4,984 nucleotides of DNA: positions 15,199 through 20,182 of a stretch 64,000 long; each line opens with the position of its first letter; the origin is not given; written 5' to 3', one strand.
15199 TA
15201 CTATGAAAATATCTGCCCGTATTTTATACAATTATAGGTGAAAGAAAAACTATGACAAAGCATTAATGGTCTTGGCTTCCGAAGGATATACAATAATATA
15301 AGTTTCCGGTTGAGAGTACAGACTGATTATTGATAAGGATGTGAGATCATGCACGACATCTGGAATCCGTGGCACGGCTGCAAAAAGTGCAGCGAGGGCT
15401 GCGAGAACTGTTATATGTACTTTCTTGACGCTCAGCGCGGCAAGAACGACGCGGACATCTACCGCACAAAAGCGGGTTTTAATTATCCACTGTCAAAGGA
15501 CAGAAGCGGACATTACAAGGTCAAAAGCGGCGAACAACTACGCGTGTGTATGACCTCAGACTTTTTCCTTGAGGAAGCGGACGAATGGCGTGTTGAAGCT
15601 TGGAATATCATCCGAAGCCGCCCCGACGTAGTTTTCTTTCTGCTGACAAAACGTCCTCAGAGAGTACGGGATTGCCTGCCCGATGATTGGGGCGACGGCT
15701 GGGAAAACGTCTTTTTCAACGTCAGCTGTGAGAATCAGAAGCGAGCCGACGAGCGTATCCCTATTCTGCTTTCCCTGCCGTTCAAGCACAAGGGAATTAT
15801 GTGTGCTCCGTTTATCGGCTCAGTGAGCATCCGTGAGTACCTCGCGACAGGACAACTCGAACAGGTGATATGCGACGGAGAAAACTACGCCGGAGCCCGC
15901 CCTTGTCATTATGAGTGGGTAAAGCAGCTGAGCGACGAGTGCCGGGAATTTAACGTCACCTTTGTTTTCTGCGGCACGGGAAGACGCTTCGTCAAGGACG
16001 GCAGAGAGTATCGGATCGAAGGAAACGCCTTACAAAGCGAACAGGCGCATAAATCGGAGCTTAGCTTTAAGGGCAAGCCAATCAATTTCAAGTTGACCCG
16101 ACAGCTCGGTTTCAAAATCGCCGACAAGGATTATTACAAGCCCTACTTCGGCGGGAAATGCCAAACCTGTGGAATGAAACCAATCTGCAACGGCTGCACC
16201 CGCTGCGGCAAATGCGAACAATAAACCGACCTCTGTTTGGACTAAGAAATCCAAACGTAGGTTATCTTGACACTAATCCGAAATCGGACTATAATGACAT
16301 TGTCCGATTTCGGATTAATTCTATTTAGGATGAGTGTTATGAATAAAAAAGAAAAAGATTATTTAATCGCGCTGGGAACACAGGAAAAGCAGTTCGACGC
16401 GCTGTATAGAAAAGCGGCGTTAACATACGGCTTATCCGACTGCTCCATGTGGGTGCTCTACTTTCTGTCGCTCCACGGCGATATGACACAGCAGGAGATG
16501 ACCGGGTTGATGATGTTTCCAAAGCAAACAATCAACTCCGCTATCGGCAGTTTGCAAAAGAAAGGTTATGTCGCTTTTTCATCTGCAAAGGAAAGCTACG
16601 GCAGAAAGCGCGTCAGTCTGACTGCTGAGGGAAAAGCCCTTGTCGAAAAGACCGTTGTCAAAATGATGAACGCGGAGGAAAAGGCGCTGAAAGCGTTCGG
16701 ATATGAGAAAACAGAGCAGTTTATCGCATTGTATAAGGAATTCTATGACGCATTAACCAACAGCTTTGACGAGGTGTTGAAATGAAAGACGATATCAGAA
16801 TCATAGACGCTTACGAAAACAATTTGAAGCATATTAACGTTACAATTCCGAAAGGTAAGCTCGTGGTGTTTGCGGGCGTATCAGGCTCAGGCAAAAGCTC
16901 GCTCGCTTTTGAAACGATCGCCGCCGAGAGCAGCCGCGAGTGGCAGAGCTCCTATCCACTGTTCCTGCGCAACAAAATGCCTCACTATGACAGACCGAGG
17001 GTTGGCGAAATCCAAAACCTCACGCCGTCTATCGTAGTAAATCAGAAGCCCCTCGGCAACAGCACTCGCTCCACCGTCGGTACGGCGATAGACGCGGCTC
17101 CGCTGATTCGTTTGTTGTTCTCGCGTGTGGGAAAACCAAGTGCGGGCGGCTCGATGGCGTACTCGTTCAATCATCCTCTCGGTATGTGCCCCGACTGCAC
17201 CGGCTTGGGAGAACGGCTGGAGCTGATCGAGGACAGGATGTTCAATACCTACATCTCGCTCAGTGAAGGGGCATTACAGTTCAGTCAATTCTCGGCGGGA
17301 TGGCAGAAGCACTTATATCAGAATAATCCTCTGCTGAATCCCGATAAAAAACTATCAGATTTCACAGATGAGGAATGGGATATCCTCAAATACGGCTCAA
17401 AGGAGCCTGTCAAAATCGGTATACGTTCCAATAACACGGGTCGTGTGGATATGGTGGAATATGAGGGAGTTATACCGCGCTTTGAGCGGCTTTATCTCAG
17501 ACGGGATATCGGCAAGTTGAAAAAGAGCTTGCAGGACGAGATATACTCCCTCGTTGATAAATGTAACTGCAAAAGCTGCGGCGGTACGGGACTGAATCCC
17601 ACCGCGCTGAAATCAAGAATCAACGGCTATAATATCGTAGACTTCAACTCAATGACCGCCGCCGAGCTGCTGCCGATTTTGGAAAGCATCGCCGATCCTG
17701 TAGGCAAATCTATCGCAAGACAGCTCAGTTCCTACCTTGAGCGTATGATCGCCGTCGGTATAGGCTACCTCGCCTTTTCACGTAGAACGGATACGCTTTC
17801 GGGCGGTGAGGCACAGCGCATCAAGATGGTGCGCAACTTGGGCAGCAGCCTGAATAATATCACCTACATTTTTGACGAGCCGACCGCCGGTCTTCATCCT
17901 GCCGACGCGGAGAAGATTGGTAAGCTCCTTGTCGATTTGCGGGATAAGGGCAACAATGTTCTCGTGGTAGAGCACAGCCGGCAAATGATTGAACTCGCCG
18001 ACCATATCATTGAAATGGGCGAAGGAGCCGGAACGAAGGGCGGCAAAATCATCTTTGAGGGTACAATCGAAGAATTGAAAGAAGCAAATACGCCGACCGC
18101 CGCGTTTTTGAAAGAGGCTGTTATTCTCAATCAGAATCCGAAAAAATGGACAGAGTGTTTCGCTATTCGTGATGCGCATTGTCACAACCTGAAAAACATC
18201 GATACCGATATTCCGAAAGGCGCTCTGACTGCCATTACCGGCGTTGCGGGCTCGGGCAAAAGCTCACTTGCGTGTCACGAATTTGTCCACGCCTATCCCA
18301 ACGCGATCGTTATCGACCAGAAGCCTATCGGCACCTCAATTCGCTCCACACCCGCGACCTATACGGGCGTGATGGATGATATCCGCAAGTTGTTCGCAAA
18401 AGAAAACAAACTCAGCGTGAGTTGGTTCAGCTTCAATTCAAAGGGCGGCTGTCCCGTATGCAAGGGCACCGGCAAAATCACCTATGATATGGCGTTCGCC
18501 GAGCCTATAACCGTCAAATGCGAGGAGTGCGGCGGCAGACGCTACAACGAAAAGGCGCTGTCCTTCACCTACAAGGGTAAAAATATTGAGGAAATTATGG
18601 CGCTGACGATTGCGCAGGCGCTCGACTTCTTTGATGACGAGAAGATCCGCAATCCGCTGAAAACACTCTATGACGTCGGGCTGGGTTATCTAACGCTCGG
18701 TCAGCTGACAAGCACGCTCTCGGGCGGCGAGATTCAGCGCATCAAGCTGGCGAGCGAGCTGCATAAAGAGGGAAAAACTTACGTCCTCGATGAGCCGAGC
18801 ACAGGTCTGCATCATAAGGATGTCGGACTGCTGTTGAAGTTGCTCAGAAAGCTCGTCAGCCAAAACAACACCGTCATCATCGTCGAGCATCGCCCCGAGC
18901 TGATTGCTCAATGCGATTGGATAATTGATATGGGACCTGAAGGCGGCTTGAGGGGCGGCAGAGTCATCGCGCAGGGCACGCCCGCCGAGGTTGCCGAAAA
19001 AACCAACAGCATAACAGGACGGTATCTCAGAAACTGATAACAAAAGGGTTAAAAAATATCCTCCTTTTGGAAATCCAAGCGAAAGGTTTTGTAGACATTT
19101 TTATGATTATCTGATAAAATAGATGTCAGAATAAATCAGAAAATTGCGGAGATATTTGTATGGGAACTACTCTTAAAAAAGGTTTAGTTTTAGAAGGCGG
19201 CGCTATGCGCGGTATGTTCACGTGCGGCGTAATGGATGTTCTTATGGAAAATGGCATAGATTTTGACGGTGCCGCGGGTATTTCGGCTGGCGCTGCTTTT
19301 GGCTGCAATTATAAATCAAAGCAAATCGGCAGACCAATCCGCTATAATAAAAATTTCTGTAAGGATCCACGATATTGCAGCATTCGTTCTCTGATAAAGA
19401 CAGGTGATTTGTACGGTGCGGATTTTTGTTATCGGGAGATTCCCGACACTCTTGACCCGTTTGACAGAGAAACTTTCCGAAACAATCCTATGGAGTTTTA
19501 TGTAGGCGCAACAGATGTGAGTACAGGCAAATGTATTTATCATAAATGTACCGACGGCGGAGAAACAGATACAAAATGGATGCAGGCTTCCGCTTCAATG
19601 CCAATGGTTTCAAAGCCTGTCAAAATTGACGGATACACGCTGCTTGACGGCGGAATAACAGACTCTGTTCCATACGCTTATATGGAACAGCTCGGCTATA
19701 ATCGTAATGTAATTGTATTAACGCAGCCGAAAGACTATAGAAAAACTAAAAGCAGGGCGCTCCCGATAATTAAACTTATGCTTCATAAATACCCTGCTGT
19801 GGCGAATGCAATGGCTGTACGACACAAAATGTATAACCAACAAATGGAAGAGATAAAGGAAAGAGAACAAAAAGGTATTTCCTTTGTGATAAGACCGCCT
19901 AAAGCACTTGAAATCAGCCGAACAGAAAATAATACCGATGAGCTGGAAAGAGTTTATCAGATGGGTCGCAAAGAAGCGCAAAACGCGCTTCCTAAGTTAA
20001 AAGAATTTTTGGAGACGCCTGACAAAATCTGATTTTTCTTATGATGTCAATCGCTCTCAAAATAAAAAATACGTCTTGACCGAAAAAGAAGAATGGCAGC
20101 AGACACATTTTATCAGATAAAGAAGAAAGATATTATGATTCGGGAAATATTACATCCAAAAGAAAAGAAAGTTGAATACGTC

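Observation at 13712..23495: ~9.4-kb gene block that starts and ends mid-gene, bracketed by REP-associated ~84-bp direct repeats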

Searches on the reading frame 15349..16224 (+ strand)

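Call 7: search_protein_families(library=pfam, proteins=[window:15349-16224:+], max_evalue=0.01)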
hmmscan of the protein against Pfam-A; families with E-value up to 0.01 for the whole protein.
window:15349-16224:+ (291 aa): 2 families
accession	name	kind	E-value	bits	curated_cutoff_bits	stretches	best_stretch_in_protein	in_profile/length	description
PF07505.17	DUF5131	-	2.4e-39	135.8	28.9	1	3-231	9-237/243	Protein of unknown function (DUF5131)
PF17338.8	GP88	-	0.00036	20.9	24.4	1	63-127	101-160/230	Gene product 88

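Call 66: search_protein_families(library=ncbifam, proteins=[window:15349-16224:+], max_evalue=0.00001)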
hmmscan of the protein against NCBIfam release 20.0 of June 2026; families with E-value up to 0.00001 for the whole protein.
window:15349-16224:+ (291 aa): 0 families

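Call 76: search_protein_families(library=padloc, proteins=[window:15349-16224:+], max_evalue=0.001)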
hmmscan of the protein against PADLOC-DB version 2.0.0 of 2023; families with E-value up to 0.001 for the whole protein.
window:15349-16224:+ (291 aa): 2 families
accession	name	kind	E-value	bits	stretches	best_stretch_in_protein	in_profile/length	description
PDLC04569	PDC-M30B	-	2.2e-28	97.4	1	4-229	12-225/241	-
PDLC04639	PDC-M41B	-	1.1e-27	95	1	4-218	12-221/241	-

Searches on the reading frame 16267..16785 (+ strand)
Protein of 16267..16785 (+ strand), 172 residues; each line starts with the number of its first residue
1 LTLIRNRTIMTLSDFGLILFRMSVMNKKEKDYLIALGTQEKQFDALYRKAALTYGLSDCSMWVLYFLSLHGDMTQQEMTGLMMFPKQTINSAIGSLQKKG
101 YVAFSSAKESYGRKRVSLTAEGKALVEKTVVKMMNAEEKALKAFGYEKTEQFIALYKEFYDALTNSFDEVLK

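Call 7: search_protein_families(library=pfam, proteins=[window:16267-16785:+], max_evalue=0.01)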
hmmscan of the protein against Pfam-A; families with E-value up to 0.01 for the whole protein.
window:16267-16785:+ (172 aa): 4 families
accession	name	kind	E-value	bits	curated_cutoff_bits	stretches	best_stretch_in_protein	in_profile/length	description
PF12802.13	MarR_2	-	3.1e-07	30.9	27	1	55-104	2-52/61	MarR family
PF01047.28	MarR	-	0.0024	18.2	24.6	1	63-106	8-51/59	MarR family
PF21863.2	HTH_67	-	0.0051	16.9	27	1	50-165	162-263/268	Helix-turn-helix family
PF13463.12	HTH_27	-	0.0077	16.9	22.2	0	84-122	30-68/68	Winged helix DNA-binding domain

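Call 66: search_protein_families(library=ncbifam, proteins=[window:16339-16785:+], max_evalue=0.00001)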
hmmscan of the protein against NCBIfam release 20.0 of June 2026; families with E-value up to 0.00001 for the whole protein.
window:16339-16785:+ (148 aa): 2 families
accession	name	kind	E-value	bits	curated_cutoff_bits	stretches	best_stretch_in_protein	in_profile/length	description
NF053777.1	Saro0803TransReg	equivalog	4.7e-07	29.6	200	1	31-134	34-137/140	Saro_0803 family transcriptional regulator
NF045593.1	bilirub_TF_BilQ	equivalog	2.2e-06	27.4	125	1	16-134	12-130/135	bilirubin utilization transcriptional regulator BilQ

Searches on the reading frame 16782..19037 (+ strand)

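Call 7: search_protein_families(library=pfam, proteins=[window:16782-19037:+], max_evalue=0.01)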
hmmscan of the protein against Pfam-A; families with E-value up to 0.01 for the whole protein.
window:16782-19037:+ (751 aa): 15 families
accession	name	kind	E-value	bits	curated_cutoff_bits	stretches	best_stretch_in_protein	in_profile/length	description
PF00005.33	ABC_tran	-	3e-22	80.2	25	2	470-673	1-136/137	ABC transporter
PF02463.25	SMC_N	-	3.9e-09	36.7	40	0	283-412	135-211/220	RecF/RecN/SMC N terminal domain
PF13481.12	AAA_25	-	5.4e-06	26.6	27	0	473-503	26-56/195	AAA domain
PF13304.12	AAA_21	-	6e-06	27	27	0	655-708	247-303/304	AAA domain, putative AbiEii toxin, Type IV TA system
PF13175.12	AAA_15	-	1.1e-05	25.7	32.1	0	653-705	318-371/374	AAA ATPase domain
PF17755.6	UvrA_DNA-bind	-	3.8e-05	24.4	23.2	1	159-249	12-107/110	UvrA DNA-binding domain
PF13555.12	AAA_29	-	6.5e-05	23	27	0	478-496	20-38/61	P-loop containing region of AAA domain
PF13191.12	AAA_16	-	6.8e-05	23.9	32.6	0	479-514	21-59/167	AAA ATPase domain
PF03193.22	RsgA_GTPase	-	8.3e-05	22.9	30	0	12-42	94-123/174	RsgA GTPase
PF00684.25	DnaJ_CXXCXGXG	-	0.00034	21.2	32.7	0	556-586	17-50/65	DnaJ central domain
PF20703.3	nSTAND1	-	0.00047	20.3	27.1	0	23-42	31-50/379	Novel STAND NTPase 1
PF06745.19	ATPase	-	0.0019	18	26.6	0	476-499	15-38/231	KaiC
PF13238.12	AAA_18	-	0.0044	17.9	29.4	0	485-497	3-15/128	AAA domain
PF13671.12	AAA_33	-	0.0079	16.9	27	0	27-43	1-17/143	AAA domain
PF05729.18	NACHT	-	0.0091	16.3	26.7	0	483-499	3-19/167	NACHT domain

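Call 66: search_protein_families(library=ncbifam, proteins=[window:16782-19037:+], max_evalue=0.00001)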
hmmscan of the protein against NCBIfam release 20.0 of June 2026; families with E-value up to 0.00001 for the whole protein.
window:16782-19037:+ (751 aa): 174 families (the best 25 are shown)
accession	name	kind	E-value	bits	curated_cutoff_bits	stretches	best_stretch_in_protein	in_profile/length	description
NF001503.0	PRK00349.1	equivalog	5.1e-208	693.3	1147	3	507-750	685-938/943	excinuclease ABC subunit UvrA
TIGR00630.1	uvra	equivalog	2.8e-203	677.8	729.8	3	508-738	684-924/924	excinuclease ABC subunit UvrA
NF001885.0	PRK00635.1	equivalog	2.7e-132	442.5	3054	2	261-741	397-908/1809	excinuclease ABC subunit A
TIGR03608.1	L_ocin_972_ABC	subfamily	2e-38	132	254.85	2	619-717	109-206/206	putative bacteriocin export ABC transporter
TIGR02857.1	CydD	equivalog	4.8e-35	121.5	435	2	637-717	450-529/529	thiol reductant ABC exporter subunit CydD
NF040873.1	AztA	equivalog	1.3e-34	119.5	220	2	628-714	103-188/191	zinc ABC transporter ATP-binding protein AztA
TIGR04521.1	ECF_ATPase_2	equivalog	4.9e-34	117.7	330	2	627-744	126-239/279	energy-coupling factor transporter ATPase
TIGR02315.1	ABC_phnC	equivalog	4.9e-32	111.3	266.1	2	324-435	132-236/243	phosphonate ABC transporter ATP-binding protein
TIGR04520.1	ECF_ATPase_1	equivalog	2e-30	106.1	315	2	641-745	132-231/269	energy-coupling factor transporter ATPase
NF010068.0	PRK13548.1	equivalog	5.7e-29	101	261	2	593-740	90-233/261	heme ABC transporter ATP-binding protein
TIGR02673.1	FtsE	equivalog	2e-28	99.5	264.85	2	335-412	134-210/214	cell division ATP-binding protein FtsE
TIGR03873.1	F420-0_ABC_ATP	hypoth_equivalog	1.2e-27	96.7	372.4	2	643-738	135-225/256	putative F420-0 ABC transporter ATP-binding protein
TIGR01842.1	type_I_sec_PrtD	subfamily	1.3e-27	96.6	510.15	2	638-717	447-526/544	type I secretion system permease/ATPase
TIGR02211.1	LolD_lipo_ex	equivalog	1.4e-27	96.7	307.75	2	333-415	136-217/221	lipoprotein-releasing ABC transporter ATP-binding protein LolD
NF007826.0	PRK10535.1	equivalog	6.8e-27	94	966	2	643-717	142-216/648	macrolide ABC transporter ATP-binding protein/permease MacB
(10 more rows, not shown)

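Call 76: search_protein_families(library=padloc, proteins=[window:16782-19037:+], max_evalue=0.001)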
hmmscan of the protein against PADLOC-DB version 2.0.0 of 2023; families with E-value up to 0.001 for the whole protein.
window:16782-19037:+ (751 aa): 23 families
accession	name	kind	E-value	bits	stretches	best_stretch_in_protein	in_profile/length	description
PDLC04135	mad3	-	7.7e-71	237.6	4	578-749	180-368/374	mads_3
PDLC04140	mad8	-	1e-28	98.7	2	467-710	14-239/314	mads_8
PDLC03878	NsnB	-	1.2e-12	46.3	1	344-405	222-283/345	-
PDLC04175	HEC-01A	-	1.5e-09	35.4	1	644-710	247-314/363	-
PDLC04710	PDC-M56A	-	7.8e-09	33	1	360-412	241-294/382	-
PDLC04176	HEC-01A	-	7.2e-07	26.9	0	665-710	278-323/371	-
PDLC04179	HEC-01A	-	8.4e-07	26.4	0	344-407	345-409/459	-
PDLC04174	HEC-01A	-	1.3e-06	25.9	1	607-712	104-216/264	-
PDLC04033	PD-T4-4_A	-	3.2e-06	24.6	0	362-404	329-371/460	-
PDLC00289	PtuA1|PtuA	-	4.6e-06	23.9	0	662-710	247-294/404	AAA ATPase domain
PDLC02979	AriA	-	4.8e-06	24.6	0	657-707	321-372/373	-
PDLC04389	PDC-M07A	-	8.3e-06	23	0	643-709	304-372/443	-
PDLC02914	ATPase-Toprim_I-B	-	1.1e-05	22.8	0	646-703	185-243/443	-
PDLC02335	AbiLi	-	2.4e-05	21.6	0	548-708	140-241/326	AbiLi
PDLC02915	ATPase-Toprim_I-B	-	3.1e-05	21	0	668-710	260-301/623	-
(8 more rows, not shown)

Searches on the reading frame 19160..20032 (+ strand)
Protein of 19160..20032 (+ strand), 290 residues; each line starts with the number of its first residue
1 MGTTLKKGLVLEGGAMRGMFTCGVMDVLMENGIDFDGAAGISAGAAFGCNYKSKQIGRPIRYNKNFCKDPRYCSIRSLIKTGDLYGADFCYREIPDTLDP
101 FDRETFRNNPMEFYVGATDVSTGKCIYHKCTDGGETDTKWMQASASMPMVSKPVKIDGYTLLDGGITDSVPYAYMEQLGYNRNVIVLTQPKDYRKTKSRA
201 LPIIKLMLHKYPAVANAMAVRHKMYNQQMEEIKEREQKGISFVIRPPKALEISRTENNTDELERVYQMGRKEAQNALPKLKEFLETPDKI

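Call 7: search_protein_families(library=pfam, proteins=[window:19160-20032:+], max_evalue=0.01)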
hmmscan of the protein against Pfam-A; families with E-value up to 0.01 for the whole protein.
window:19160-20032:+ (290 aa): 2 families
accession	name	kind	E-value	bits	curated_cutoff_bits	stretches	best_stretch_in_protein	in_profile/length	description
PF19890.4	DUF6363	-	3.2e-23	81.8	26.4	1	211-285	1-75/75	Domain of unknown function (DUF6363)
PF01734.28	Patatin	-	2.7e-21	77.1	27.7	1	9-173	1-188/191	Patatin-like phospholipase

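Call 66: search_protein_families(library=ncbifam, proteins=[window:19160-20032:+], max_evalue=0.00001)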
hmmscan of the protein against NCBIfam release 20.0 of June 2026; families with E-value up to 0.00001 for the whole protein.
window:19160-20032:+ (290 aa): 1 family
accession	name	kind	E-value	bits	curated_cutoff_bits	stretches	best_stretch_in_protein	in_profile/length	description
NF007623.0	PRK10279.1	equivalog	9.2e-16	57.9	272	1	5-201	4-192/301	patatin-like phospholipase RssA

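Call 76: search_protein_families(library=padloc, proteins=[window:19160-20032:+], max_evalue=0.001)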
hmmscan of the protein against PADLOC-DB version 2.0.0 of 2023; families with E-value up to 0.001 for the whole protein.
window:19160-20032:+ (290 aa): 1 family
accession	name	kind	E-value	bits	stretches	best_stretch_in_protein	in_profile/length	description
PDLC00758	Effector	-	0.00055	17.3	0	9-287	9-322/331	Phospholipase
